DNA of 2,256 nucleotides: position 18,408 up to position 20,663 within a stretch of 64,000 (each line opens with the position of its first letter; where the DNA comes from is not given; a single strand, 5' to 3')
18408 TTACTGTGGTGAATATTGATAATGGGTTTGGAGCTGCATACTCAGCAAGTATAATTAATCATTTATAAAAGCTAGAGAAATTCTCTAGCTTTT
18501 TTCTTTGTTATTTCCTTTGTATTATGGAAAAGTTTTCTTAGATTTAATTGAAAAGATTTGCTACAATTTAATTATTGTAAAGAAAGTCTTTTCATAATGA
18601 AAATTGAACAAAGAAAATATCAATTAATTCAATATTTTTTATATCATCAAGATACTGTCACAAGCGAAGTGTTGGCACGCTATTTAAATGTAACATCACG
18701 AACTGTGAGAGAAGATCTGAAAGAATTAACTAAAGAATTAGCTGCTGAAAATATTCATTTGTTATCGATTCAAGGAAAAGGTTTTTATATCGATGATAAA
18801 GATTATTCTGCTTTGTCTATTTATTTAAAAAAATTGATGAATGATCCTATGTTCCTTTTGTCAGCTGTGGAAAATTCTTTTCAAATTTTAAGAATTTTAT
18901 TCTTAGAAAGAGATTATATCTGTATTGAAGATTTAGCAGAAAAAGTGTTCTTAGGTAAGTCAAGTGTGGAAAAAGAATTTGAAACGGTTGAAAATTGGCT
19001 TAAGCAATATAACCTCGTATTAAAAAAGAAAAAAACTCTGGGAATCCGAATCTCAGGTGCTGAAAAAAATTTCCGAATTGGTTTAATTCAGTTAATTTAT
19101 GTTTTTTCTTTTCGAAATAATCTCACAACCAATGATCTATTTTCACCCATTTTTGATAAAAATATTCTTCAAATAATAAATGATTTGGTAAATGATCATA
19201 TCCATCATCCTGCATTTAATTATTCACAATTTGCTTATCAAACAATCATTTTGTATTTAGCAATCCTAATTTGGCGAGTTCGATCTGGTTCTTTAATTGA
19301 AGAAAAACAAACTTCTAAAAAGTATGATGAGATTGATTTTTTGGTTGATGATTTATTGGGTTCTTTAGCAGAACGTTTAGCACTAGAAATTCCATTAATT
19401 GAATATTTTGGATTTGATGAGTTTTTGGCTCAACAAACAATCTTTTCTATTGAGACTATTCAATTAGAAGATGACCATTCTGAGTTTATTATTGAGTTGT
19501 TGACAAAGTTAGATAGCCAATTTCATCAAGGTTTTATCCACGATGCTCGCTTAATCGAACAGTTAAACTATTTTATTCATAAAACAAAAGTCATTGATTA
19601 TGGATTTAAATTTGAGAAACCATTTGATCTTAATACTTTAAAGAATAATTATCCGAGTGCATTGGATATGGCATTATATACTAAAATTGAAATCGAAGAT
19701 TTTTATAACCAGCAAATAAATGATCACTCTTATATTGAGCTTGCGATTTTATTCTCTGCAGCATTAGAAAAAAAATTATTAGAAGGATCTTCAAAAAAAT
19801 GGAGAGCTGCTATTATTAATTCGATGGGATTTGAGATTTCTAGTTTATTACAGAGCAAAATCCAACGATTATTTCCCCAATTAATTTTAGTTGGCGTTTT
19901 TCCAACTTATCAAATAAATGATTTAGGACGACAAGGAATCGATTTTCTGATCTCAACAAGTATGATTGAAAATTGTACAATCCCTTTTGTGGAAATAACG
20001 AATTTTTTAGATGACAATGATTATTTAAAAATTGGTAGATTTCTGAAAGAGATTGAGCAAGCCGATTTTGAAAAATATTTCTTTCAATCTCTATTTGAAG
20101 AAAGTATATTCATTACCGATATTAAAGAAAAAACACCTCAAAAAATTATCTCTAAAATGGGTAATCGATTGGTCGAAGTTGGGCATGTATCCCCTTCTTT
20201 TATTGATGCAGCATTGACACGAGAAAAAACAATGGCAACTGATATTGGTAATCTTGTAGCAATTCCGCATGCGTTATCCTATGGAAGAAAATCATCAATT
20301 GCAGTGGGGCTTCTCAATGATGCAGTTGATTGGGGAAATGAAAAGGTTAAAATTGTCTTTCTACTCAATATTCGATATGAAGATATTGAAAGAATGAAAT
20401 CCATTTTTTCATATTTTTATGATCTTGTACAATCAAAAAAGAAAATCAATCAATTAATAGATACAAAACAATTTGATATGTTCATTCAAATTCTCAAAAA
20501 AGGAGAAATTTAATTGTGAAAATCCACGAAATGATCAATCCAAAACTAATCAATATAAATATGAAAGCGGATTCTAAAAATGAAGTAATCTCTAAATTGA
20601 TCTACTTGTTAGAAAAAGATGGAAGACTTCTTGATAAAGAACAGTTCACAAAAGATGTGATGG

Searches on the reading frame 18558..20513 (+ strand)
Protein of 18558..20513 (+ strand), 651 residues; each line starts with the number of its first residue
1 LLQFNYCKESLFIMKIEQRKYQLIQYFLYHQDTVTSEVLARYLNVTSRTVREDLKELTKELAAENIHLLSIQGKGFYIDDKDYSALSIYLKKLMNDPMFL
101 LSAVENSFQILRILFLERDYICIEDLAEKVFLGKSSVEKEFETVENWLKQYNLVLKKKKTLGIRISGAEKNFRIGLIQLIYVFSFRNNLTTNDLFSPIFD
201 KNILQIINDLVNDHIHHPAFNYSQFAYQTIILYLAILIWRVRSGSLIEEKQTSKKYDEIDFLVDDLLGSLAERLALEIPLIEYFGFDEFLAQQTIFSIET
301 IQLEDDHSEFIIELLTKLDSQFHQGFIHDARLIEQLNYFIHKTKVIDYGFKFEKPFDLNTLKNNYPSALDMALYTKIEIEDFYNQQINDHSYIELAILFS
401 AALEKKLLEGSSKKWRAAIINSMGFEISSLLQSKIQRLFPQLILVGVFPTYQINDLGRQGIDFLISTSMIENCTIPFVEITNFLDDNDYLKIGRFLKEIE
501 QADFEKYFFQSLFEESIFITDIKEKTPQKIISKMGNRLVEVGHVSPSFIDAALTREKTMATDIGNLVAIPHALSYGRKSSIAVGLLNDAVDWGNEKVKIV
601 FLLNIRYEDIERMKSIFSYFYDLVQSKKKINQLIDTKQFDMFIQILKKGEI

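Call 79: search_protein_families(library=pfam, proteins=[window:18558-20513:+], max_evalue=0.00001)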
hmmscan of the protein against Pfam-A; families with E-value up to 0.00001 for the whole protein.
window:18558-20513:+ (651 aa): 3 families
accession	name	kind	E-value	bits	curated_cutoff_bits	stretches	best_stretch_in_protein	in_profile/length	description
PF00359.27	PTS_EIIA_2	-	9.3e-23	81.2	27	1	513-648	4-143/144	Phosphoenolpyruvate-dependent sugar phosphotransferase system, EIIA 2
PF05043.19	Mga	-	2.7e-12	47.5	21.1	1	104-175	15-82/87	Mga helix-turn-helix domain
PF08279.18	HTH_11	-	6e-11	42.5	25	1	19-76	1-54/55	HTH domain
